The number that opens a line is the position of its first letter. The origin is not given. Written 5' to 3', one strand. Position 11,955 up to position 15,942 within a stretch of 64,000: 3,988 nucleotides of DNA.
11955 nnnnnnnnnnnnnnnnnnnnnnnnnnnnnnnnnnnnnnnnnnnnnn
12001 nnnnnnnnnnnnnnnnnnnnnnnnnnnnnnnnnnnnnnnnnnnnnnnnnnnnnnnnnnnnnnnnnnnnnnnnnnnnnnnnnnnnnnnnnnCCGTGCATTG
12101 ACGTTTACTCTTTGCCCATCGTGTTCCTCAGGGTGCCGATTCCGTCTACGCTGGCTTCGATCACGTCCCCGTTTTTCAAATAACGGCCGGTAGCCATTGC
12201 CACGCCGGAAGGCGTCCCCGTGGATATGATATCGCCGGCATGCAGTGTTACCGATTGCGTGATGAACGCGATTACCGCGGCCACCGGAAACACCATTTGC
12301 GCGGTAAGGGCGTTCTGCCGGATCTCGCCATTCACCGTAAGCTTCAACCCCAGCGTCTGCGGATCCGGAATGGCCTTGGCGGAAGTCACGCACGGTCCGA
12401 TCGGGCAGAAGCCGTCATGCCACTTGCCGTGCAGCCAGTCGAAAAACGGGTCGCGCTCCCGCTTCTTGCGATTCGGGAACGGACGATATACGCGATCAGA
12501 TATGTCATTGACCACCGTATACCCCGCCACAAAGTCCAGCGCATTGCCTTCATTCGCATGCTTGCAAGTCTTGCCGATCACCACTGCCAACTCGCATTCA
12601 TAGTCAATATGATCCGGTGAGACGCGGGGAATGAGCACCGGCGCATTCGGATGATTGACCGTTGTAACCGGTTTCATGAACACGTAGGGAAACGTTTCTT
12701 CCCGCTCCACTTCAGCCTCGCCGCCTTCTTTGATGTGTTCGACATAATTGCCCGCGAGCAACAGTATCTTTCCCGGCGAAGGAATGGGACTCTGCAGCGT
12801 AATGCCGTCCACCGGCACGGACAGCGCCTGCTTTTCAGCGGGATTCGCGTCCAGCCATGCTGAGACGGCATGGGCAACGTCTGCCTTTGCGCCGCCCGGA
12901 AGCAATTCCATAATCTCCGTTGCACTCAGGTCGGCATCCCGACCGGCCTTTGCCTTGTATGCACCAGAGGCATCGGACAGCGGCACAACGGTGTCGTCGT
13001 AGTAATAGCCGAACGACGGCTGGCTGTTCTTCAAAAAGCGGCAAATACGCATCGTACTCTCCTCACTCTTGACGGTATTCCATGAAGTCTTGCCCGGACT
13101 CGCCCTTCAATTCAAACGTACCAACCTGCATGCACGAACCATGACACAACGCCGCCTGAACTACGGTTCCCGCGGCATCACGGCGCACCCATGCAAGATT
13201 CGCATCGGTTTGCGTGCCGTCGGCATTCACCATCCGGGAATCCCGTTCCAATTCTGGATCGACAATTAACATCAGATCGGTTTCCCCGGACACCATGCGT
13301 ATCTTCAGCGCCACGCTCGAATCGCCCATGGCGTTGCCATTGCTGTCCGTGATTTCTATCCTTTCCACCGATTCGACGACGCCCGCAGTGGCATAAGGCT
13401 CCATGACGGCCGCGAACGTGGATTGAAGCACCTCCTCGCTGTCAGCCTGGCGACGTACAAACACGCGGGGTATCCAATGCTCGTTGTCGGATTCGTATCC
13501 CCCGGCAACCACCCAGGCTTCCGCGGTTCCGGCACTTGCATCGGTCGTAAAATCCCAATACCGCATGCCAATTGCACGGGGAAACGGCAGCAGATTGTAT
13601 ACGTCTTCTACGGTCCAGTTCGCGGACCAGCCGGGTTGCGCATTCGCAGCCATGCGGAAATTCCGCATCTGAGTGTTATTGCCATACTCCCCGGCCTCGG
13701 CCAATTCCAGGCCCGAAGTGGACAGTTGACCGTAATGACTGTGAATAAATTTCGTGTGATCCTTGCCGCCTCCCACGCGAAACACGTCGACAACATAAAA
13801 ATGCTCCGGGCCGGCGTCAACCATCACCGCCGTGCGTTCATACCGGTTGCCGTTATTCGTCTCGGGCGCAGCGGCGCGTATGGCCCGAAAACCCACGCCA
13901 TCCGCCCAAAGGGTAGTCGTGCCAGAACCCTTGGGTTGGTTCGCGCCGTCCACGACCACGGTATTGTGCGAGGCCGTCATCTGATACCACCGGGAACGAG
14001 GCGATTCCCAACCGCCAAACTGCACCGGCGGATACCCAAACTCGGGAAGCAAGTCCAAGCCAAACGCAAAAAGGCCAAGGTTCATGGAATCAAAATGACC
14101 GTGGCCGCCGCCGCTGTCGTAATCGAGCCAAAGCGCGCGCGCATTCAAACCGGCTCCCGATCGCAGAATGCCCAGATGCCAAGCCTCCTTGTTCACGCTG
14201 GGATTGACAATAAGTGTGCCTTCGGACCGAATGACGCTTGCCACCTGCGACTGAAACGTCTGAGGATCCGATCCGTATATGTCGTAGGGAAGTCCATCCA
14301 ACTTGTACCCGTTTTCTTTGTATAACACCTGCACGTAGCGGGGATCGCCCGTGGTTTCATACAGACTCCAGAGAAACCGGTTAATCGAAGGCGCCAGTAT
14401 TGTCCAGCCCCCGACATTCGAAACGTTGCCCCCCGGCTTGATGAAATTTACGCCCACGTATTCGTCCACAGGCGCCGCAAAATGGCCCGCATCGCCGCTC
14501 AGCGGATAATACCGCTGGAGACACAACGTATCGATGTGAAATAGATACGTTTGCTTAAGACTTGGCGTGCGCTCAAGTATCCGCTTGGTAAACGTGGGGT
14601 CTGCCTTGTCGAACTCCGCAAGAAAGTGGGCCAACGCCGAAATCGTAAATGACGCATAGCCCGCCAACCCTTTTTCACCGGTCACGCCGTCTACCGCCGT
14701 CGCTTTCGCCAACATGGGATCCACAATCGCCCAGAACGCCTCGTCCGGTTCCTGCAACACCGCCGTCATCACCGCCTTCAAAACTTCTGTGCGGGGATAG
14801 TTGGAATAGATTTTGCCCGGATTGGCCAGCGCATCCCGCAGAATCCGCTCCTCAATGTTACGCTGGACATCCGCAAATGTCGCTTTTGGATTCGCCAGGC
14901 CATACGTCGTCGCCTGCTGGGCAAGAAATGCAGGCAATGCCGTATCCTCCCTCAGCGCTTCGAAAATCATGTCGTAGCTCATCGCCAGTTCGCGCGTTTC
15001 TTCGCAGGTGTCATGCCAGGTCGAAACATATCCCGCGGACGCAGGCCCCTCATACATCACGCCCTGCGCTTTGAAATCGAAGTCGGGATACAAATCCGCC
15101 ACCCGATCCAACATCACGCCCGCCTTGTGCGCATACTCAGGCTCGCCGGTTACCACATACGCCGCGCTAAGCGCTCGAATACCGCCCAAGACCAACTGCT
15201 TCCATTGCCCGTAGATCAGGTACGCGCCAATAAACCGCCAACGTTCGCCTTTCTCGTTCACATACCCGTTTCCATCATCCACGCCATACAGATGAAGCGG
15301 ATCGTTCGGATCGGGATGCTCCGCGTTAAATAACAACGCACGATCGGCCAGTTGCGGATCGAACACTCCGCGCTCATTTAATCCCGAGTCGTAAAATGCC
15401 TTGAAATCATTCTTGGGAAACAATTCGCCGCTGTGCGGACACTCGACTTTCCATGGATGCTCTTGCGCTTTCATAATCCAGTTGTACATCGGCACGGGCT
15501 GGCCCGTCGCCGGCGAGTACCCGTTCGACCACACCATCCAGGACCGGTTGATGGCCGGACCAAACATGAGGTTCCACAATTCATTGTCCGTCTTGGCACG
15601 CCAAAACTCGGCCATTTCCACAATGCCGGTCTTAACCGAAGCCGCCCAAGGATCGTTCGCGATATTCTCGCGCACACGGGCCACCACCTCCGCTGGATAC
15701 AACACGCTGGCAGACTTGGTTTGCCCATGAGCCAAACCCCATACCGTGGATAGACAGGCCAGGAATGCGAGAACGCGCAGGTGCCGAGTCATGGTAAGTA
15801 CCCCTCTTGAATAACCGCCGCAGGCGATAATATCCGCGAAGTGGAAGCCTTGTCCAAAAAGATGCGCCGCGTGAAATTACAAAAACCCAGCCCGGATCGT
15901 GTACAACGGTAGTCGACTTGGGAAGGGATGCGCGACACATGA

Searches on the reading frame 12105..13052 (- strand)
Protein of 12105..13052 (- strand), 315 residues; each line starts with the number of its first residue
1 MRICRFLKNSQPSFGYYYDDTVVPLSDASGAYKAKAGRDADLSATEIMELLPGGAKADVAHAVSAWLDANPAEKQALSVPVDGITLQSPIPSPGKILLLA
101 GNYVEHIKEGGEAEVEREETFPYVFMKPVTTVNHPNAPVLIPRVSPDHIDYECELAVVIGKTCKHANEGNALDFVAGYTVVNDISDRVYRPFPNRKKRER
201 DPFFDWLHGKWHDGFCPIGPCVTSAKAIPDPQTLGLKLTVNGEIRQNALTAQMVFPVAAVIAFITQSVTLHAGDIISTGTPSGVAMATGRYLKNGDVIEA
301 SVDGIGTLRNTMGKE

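Call 3: search_protein_families(library=pfam, proteins=[window:12105-13052:-])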
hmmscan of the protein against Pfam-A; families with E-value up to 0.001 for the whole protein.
window:12105-13052:- (315 aa): 2 families
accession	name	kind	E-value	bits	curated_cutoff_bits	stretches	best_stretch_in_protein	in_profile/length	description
PF01557.24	FAA_hydrolase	-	3.1e-64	217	23.9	1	96-311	2-212/214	Fumarylacetoacetate (FAA) hydrolase C-terminal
PF10370.14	Rv2993c-like_N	-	4.1e-05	24.8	21.3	1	1-27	1-27/50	Rv2993c-like, N-terminal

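Call 5: search_protein_families(library=ncbifam, proteins=[window:12105-13052:-], max_evalue=0.00001)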
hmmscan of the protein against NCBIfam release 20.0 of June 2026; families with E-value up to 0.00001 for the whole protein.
window:12105-13052:- (315 aa): 6 families
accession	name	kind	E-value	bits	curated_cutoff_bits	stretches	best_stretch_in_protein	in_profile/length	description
NF053535.1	DhyDRhmHlse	equivalog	1.6e-52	178.6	500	1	72-311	49-277/284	2,4-didehydro-3-deoxy-L-rhamnonate hydrolase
TIGR02303.1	HpaG-C-term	equivalog_domain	7.9e-47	159.8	276.4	1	71-314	21-244/245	4-hydroxyphenylacetate degradation bifunctional isomerase/decarboxylase, C-terminal subunit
NF007967.0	PRK10691.1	equivalog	5.8e-35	120.6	201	1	94-303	17-210/219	fumarylacetoacetate hydrolase family protein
NF011750.0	PRK15203.1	equivalog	7.2e-35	120.6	811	1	91-312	220-422/429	4-hydroxyphenylacetate degradation bifunctional isomerase/decarboxylase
TIGR02305.1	HpaG-N-term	equivalog_domain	1.7e-34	119.2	228.65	1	122-311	33-204/205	4-hydroxyphenylacetate degradation bifunctional isomerase/decarboxylase, N-terminal subunit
NF009399.0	PRK12764.1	equivalog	4.3e-31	108.5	444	1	92-310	20-217/501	fumarylacetoacetate hydrolase family protein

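Call 69: search_solved_structures(query=window:12105-13052:-, max_evalue=1e-20)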
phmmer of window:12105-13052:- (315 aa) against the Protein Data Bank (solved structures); distinct sequences matched with E-value up to 1e-20: 22.
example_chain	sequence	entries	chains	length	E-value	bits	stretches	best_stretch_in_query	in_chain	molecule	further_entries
1gtt_A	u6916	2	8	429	2e-45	158.6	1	90-312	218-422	4-HYDROXYPHENYLACETATE DEGRADATION BIFUNCTIONAL ISOMERASE/DECARBOXYLASE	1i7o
8gsr_A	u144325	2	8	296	1.2e-44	156.1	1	87-311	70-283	L-2,4-diketo-3-deoxyrhamnonate hydrolase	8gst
8sky_A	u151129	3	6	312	1.8e-41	145.6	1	49-315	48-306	Fumarylacetoacetate hydrolase family protein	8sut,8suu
3qdf_A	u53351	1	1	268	2.2e-38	135.5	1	78-312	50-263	2-hydroxyhepta-2,4-diene-1,7-dioate isomerase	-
3r6o_A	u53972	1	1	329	2.8e-37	131.9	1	45-309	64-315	2-hydroxyhepta-2,4-diene-1, 7-dioateisomerase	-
4pfz_A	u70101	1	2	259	4.8e-36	127.8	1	77-312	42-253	5-carboxymethyl-2-hydroxymuconate delta-isomerase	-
6iym_A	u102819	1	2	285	2.4e-35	125.5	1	81-312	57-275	5-oxopent-3-ene-1,2,5-tricarboxylate decarboxylase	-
6v77_A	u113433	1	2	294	9.1e-35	123.6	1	76-308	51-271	Putative HpcE protein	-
6jvv_A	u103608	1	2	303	1.4e-34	123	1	78-307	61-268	maleylpyruvate hydrolase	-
6jvw_A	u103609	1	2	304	1.4e-34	123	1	78-307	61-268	maleylpyruvate hydrolase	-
1wzo_A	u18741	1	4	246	2.3e-34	122.3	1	89-313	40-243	HpcE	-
3rr6_A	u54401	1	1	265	2.3e-33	119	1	80-312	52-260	Putative uncharacterized protein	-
6fog_A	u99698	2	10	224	3.2e-31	112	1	96-307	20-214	Acylpyruvase FAHD1, mitochondrial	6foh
1saw_A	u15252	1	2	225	3.2e-31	111.9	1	96-307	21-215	hypothetical protein FLJ36880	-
4dbf_A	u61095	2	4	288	7.5e-31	110.8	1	58-311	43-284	2-HYDROXYHEPTA-2,4-DIENE-1,7-DIOATE ISOMERASE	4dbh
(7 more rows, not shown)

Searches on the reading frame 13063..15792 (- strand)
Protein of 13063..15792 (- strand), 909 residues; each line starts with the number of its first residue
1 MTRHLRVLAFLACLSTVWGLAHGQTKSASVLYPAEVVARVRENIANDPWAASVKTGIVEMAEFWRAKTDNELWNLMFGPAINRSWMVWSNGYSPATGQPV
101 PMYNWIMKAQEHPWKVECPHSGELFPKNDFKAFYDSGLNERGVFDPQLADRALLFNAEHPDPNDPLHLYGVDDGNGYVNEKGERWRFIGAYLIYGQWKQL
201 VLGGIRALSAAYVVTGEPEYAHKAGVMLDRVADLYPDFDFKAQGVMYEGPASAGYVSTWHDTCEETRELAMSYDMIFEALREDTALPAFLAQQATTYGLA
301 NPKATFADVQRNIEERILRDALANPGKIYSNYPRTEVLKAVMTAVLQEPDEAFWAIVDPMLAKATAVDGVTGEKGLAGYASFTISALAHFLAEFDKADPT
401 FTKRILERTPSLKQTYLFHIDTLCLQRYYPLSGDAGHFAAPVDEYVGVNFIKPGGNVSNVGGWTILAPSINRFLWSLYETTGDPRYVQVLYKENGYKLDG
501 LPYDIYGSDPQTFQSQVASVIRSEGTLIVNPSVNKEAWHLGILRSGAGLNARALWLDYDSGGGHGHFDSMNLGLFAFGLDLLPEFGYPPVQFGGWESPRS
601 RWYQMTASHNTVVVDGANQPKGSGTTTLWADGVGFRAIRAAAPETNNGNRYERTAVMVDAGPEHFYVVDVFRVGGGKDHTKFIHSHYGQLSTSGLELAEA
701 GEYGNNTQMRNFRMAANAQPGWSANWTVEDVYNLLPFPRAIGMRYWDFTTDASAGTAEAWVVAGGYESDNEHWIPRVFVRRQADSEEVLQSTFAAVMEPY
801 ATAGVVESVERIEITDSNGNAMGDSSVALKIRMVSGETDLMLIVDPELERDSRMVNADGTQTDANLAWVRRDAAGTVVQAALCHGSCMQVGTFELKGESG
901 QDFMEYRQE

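Call 3: search_protein_families(library=pfam, proteins=[window:13063-15792:-])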
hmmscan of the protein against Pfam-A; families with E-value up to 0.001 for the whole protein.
window:13063-15792:- (909 aa): 1 family
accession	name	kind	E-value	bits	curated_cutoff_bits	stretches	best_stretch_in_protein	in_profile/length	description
PF07940.18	Hepar_II_III_C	-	6.6e-09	36.1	24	1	560-678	35-158/237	Heparinase II/III-like, C-terminal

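Call 5: search_protein_families(library=ncbifam, proteins=[window:13063-15792:-], max_evalue=0.00001)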
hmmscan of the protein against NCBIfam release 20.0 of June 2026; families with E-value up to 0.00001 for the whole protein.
window:13063-15792:- (909 aa): 0 families

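Call 68: search_solved_structures(query=window:13063-15792:-, max_evalue=1)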
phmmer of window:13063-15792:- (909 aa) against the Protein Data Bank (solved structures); distinct sequences matched with E-value up to 1: 12.
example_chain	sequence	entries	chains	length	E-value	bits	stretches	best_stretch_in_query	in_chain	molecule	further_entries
4ok4_A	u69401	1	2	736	4.2e-07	31.3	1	533-686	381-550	Putative alginate lyase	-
4nei_A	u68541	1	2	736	4.3e-07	31.3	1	533-686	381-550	alginate lyase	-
4ojz_A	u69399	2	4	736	4.3e-07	31.2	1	533-686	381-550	Putative alginate lyase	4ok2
8bdd_A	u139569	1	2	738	4.9e-05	24.4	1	541-622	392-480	Alginate lyase family protein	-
5jmd_A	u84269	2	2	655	0.00019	22.5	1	545-724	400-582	Heparinase III protein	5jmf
9irq_A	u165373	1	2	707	0.00032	21.7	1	558-694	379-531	Alginate lyase AlgL17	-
7bjt_A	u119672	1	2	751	0.00068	20.7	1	535-677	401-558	Alginate lyase, family PL17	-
7bm6_A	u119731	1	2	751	0.00069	20.6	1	535-677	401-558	Alginate lyase, family PL17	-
6pon_A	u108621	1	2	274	0.34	11.7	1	788-850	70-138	Adherence and virulence protein A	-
3fmu_A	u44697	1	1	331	0.38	11.6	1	364-441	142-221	Versatile peroxidase VPL2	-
5fnb_A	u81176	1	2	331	0.54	11.1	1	364-441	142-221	VERSATILE PEROXIDASE VPL2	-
1rf8_A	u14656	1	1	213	0.97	10.2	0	35-142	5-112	Eukaryotic translation initiation factor 4E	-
